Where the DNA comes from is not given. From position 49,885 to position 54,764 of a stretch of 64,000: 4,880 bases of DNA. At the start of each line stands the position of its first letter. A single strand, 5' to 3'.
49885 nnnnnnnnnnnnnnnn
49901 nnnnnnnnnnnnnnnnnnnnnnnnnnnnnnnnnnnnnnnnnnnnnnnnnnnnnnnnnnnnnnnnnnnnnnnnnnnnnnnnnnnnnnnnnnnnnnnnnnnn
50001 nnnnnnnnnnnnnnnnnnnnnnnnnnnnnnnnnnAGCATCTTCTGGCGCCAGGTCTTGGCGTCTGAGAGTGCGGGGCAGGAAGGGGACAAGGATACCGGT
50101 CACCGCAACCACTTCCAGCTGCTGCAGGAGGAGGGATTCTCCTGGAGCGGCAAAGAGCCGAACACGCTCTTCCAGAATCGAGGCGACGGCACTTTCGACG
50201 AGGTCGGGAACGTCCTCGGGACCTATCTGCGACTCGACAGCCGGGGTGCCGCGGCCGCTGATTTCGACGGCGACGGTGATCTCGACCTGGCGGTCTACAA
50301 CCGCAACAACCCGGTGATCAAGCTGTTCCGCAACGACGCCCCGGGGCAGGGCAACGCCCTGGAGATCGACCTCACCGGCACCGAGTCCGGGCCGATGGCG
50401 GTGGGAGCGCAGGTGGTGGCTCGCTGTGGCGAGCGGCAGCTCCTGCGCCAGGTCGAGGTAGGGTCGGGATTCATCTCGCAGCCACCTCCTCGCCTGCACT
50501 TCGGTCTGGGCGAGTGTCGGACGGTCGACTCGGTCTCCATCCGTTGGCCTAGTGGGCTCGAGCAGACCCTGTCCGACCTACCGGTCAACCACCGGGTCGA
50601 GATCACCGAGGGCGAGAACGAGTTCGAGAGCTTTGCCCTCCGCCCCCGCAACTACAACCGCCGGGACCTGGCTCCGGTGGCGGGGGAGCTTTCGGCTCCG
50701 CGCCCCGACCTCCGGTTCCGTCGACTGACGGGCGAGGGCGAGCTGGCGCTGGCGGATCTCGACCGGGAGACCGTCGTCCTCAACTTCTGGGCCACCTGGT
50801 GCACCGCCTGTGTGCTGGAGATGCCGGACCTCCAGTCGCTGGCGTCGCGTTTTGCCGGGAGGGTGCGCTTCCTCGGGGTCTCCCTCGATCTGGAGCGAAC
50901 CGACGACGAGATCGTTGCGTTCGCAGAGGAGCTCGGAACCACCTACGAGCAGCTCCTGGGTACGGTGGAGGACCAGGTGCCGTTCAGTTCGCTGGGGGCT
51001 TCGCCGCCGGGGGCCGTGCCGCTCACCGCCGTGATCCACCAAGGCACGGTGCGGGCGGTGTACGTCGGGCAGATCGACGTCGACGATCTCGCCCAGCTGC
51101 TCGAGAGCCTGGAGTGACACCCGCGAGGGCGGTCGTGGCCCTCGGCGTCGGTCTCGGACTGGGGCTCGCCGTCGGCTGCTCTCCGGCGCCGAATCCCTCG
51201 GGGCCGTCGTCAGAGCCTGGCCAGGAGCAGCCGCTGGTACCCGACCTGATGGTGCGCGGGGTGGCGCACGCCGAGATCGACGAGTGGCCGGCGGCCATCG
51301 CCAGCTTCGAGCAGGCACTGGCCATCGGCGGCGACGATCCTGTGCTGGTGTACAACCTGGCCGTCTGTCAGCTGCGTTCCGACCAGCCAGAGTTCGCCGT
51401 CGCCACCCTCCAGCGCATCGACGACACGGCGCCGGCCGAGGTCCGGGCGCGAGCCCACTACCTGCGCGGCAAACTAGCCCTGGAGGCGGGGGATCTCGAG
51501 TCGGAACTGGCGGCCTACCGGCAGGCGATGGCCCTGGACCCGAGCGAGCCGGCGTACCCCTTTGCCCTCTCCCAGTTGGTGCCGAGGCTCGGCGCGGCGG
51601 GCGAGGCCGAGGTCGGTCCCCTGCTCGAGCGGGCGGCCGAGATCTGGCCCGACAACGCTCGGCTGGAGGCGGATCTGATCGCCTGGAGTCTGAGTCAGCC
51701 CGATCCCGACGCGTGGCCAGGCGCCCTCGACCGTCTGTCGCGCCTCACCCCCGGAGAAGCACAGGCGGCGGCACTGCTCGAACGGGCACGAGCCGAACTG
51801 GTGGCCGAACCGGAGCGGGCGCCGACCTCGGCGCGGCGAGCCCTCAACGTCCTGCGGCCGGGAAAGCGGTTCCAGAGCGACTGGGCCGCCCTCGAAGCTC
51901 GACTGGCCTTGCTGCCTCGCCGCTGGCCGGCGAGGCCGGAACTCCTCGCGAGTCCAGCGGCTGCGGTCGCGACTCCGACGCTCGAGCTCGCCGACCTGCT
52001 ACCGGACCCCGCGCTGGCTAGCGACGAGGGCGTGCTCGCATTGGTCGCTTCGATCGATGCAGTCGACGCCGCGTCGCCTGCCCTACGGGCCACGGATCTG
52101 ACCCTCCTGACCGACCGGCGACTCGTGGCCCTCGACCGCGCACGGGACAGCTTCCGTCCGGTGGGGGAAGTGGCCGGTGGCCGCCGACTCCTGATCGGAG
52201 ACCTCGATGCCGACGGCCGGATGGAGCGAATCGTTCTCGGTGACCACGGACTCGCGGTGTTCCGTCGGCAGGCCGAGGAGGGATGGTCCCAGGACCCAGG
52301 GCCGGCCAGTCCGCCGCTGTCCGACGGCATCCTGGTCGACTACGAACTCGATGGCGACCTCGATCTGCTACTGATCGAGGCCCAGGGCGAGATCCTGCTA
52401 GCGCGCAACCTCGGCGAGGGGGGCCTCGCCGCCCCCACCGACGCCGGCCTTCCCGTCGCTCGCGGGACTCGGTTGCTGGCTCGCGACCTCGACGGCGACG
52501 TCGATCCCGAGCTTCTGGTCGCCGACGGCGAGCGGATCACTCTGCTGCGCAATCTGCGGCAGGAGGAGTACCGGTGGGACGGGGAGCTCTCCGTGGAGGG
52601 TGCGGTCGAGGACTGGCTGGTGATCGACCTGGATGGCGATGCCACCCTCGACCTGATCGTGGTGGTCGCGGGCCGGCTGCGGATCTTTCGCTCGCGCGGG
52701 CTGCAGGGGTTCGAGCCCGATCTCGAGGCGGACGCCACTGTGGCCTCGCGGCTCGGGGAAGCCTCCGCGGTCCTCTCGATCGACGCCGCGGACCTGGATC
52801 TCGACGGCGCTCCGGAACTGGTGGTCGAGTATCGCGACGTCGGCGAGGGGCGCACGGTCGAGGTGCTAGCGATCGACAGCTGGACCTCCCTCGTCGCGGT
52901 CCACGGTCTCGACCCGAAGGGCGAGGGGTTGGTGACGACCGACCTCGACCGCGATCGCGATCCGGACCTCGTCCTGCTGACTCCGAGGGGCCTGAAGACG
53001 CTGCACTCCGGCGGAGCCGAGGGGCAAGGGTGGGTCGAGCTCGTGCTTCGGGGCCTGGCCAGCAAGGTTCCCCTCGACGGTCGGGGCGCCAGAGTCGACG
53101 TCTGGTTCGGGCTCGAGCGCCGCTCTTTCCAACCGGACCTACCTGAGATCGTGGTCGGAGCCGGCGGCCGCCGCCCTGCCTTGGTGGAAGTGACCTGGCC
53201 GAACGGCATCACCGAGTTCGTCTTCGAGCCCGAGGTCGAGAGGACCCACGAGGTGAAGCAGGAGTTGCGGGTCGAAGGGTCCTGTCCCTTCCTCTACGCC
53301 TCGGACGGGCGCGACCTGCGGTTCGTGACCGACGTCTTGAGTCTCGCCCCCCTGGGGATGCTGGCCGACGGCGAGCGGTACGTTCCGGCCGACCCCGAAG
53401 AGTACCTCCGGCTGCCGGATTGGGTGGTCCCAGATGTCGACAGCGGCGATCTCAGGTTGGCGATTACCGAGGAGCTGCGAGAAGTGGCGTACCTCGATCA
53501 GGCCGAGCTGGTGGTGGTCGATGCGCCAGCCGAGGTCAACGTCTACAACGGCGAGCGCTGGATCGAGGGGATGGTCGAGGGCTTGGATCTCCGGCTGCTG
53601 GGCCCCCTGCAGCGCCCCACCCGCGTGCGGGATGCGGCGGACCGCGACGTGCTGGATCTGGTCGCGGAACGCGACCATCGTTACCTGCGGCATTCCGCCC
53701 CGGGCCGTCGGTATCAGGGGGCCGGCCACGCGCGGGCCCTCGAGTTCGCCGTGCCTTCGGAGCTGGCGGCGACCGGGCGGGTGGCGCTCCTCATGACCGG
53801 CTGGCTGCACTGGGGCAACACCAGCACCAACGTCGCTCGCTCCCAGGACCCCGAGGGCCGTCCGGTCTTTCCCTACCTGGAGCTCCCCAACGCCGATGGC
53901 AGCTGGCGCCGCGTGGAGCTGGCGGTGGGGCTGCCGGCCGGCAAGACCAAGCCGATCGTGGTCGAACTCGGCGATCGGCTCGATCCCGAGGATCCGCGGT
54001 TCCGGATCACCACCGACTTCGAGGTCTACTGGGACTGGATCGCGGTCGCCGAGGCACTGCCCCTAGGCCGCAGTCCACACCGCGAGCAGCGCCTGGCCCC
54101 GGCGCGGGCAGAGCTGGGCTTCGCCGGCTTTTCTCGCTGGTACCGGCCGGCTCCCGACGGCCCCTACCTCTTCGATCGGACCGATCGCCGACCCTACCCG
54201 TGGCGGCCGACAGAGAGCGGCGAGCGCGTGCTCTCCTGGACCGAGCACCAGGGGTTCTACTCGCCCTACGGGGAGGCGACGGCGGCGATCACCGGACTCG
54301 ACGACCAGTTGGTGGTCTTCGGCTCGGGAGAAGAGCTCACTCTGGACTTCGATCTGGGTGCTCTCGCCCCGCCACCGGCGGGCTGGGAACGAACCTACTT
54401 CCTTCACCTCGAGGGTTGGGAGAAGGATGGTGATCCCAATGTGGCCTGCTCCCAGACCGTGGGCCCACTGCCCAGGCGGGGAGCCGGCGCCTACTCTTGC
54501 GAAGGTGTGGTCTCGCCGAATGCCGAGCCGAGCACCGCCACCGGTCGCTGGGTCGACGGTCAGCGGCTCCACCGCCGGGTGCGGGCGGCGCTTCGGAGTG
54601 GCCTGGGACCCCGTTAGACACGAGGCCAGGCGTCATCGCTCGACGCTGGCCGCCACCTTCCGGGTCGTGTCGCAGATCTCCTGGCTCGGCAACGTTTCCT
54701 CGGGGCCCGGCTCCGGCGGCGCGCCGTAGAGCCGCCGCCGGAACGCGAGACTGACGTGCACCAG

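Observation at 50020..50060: In-frame TGA splits a CRTAC1-TlpA fusion gene at a position where the paralog has Arg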

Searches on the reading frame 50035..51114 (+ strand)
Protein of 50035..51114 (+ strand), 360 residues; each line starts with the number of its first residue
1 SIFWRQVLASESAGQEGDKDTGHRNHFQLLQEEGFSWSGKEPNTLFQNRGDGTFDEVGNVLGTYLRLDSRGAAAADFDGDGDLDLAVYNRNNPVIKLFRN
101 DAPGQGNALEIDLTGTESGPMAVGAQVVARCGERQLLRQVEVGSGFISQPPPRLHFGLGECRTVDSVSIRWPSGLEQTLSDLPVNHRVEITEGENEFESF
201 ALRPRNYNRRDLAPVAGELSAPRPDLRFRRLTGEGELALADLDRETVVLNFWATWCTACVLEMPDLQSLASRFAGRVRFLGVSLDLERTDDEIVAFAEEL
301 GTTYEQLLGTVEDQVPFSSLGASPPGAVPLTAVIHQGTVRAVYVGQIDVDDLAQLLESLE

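Call 6: search_protein_families(library=pfam, proteins=[window:50035-51114:+], max_evalue=0.01)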
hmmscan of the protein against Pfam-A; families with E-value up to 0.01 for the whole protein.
window:50035-51114:+ (360 aa): 7 families
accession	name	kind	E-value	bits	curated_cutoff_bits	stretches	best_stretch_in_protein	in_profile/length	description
PF07593.17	UnbV_ASPIC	-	8.7e-22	77.2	23.4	1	122-188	1-67/68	ASPIC and UnbV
PF13517.12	FG-GAP_3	-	1.5e-12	48.3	26.9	2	40-87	15-61/61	FG-GAP-like repeat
PF00578.27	AhpC-TSA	-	5.3e-11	43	26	1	234-341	15-123/124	AhpC/TSA family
PF08534.16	Redoxin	-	1.7e-07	31.5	26.6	1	231-350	15-142/148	Redoxin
PF00085.26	Thioredoxin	-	1.9e-06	28.3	23.5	1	244-285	18-59/103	Thioredoxin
PF13905.12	Thioredoxin_8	-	7.9e-06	26.6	27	1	245-296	2-53/94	Thioredoxin-like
PF01839.29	FG-GAP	-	7.2e-05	23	22.1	1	72-91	5-24/37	FG-GAP repeat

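Call 23: search_protein_families(library=ncbifam, proteins=[window:50035-51114:+], max_evalue=0.001)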
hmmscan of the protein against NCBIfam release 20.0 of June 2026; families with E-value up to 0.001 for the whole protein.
window:50035-51114:+ (360 aa): 9 families
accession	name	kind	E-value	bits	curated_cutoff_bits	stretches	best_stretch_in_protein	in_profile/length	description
NF047696.1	ThlDiSintTplARhiz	equivalog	2.5e-11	43.7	230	1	222-302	76-155/219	thiol:disulfide interchange protein TlpA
NF002854.0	PRK03147.1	subfamily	2.5e-09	37.3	170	1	235-358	53-171/176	thiol-disulfide oxidoreductase ResA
TIGR00385.1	dsbE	subfamily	1.5e-07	31.2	123.15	1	245-352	64-163/173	DsbE family thiol:disulfide interchange protein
TIGR01068.1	thioredoxin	equivalog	6e-07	29.6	96.8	1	244-287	14-57/101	thioredoxin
NF011941.0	PRK15412.1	equivalog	6e-07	29.2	359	1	221-308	43-127/185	thiol:disulfide interchange protein DsbE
NF041202.1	StoA_CxxC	exception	3.2e-06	27.1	210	1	234-303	42-112/163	endospore biogenesis thiol-disulfide oxidoreductase StoA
NF008229.0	PRK10996.1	equivalog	6.2e-06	26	125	1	243-288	51-96/141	thioredoxin TrxC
NF047697.1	ThioredTrxAClost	equivalog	1e-05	25.6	140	1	244-284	17-57/105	thioredoxin TrxA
NF041054.1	WAxxUGC_long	equivalog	0.00058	19.2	300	1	220-289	81-149/354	ResA-like WAxxUGC motif-containing protein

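Call 67: search_solved_structures(query=window:50035-51114:+, max_evalue=0.001)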
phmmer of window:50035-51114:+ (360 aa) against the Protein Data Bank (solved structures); distinct sequences matched with E-value up to 0.001: 57.
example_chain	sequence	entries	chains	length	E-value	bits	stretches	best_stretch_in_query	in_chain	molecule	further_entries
9etn_A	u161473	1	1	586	5.4e-16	61.9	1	48-190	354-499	Cartilage acidic protein 1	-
4pq1_A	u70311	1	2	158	3.2e-10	43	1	220-359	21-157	Putative electron transport related protein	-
3kcm_A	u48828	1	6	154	5.9e-10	42.1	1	221-309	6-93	Thioredoxin family protein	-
1jfu_A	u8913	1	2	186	5.6e-08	35.6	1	222-303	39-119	THIOL:DISULFIDE INTERCHANGE PROTEIN TLPA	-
4k9z_A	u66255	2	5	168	2.6e-07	33.4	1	217-286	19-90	Putative thiol-disulfide oxidoreductase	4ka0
4nmu_A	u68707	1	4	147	2.7e-07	33.3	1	231-309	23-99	Thiol-disulfide oxidoreductase ResA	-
3or5_A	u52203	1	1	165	9.2e-07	31.6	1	221-351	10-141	Thiol:disulfide interchange protein, thioredoxin family protein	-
4txo_C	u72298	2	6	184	1.3e-06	31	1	222-303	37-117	Thiol:disulfide interchange protein TlpA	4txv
2lja_A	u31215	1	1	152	2e-06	30.5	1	236-290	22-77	Putative thiol-disulfide oxidoreductase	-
7xao_A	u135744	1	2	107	3.7e-06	29.6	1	241-284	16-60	Thioredoxin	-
3lwa_A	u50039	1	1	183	6.9e-06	28.7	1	224-352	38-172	Secreted thiol-disulfide isomerase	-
1ep7_A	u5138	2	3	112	7e-06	28.7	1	234-316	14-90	THIOREDOXIN CH1, H-TYPE | THIOREDOXIN H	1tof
6i19_A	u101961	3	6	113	7.1e-06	28.6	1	234-316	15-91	Thioredoxin H-type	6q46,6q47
3hdc_A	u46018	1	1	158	1e-05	28.1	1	220-284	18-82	Thioredoxin family protein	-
2ls5_A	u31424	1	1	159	1.1e-05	28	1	224-306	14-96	Uncharacterized protein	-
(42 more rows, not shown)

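Call 105: search_protein_representatives(protein=window:50035-51114:+)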
Query: 360 residues. Proteins with E-value up to 0.001 (for the whole library): 66395; up to 1e-10: 19218; up to 1e-30: 1119. The best 150 are listed.
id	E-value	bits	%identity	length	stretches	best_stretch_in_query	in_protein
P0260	2.3e-209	711.2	42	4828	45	37-192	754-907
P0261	4.5e-163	559.0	39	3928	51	39-194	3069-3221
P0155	1.6e-145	501.2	64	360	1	8-359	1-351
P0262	5.6e-137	473.1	44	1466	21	43-208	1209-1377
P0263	3.8e-110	384.9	41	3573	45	46-192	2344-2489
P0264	9.1e-95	334.3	44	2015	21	60-193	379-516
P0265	3.3e-90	319.2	50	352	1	2-358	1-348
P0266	1.4e-89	317.2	45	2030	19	42-183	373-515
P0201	1.7e-87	310.3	48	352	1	2-357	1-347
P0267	4.1e-85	302.5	45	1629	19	39-201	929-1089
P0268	1.6e-84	300.5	43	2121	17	40-201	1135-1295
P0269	8.3e-84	298.2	39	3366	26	42-192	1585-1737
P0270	1.5e-82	294.1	43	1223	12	43-193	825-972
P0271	2.5e-81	290.0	37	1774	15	35-221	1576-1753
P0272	3.2e-81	289.7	40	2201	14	43-194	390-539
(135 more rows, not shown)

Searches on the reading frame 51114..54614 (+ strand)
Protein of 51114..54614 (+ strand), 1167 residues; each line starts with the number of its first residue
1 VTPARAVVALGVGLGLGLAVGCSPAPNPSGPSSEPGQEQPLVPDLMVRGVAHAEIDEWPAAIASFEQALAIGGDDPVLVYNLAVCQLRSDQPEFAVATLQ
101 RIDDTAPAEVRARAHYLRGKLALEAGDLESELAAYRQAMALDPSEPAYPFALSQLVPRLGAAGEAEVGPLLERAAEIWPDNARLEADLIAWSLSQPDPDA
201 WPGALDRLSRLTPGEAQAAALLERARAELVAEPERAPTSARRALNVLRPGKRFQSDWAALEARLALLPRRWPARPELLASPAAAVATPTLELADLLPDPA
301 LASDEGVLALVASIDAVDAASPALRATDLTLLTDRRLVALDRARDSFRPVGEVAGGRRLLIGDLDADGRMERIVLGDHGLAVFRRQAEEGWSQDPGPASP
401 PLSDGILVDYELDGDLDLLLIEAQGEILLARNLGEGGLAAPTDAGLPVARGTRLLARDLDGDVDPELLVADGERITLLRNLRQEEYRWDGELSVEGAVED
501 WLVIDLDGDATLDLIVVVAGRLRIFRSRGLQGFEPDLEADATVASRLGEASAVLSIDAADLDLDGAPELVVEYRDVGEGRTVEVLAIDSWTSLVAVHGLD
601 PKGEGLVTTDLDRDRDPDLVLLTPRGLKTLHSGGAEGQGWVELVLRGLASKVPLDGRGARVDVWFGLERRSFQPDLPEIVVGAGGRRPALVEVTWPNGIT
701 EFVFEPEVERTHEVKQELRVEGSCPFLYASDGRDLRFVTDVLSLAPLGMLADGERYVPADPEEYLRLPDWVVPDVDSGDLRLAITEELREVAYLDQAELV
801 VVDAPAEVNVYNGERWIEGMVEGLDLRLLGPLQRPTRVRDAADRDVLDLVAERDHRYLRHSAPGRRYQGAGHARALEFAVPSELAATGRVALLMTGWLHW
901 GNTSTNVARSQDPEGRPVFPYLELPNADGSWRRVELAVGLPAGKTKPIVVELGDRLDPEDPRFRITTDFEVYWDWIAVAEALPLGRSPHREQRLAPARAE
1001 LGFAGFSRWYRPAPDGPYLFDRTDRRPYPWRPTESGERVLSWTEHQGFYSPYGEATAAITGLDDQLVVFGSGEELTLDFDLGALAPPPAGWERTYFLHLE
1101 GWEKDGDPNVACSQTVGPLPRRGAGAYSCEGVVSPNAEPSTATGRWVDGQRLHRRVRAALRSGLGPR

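Call 6: search_protein_families(library=pfam, proteins=[window:51114-54614:+], max_evalue=0.01)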
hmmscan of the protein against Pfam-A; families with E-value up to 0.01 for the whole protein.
window:51114-54614:+ (1167 aa): 8 families
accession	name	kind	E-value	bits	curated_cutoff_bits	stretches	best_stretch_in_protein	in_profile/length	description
PF13517.12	FG-GAP_3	-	6.4e-21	75.1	26.9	2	505-571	1-61/61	FG-GAP-like repeat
PF14559.12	TPR_19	-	9.9e-07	29.4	25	1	59-121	8-68/68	Tetratricopeptide repeat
PF07719.23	TPR_2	-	1.1e-05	25.6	27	0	112-144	1-33/34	Tetratricopeptide repeat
PF00515.34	TPR_1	-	5.4e-05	23.3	27.8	0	112-144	1-33/34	Tetratricopeptide repeat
PF16743.10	PliI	-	0.0002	21.5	27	0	543-602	52-112/123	Periplasmic lysozyme inhibitor of I-type lysozyme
PF13432.12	TPR_16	-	0.0004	21.2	32.7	1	111-146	30-65/65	Tetratricopeptide repeat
PF13414.12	TPR_11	-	0.00044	20.3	26.8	0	57-84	9-36/42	TPR repeat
PF01839.29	FG-GAP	-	0.0057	17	22.1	0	603-640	2-35/37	FG-GAP repeat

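Call 23: search_protein_families(library=ncbifam, proteins=[window:51114-54614:+], max_evalue=0.001)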
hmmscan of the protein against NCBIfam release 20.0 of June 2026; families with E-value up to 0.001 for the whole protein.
window:51114-54614:+ (1167 aa): 5 families
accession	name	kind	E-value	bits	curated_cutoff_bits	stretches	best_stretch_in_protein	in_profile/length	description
TIGR02917.1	PEP_TPR_lipo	equivalog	2.3e-08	32.4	312.2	1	48-245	471-663/899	XrtA/PEP-CTERM system TPR-repeat protein PrsT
TIGR02552.1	LcrH_SycD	equivalog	3.2e-06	26.9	104.8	1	49-106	59-116/136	SycD/LcrH family type III secretion system chaperone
NF040959.1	MamA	equivalog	9.1e-05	22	200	1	49-148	78-175/204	magnetosome protein MamA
NF047507.1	TPR_BatC_Lepto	exception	0.00032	20.2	175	1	48-144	30-128/214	TPR repeat-containing protein BatC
NF007302.0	PRK09782.1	equivalog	0.00041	18.4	1223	1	65-188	568-686/990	phage receptor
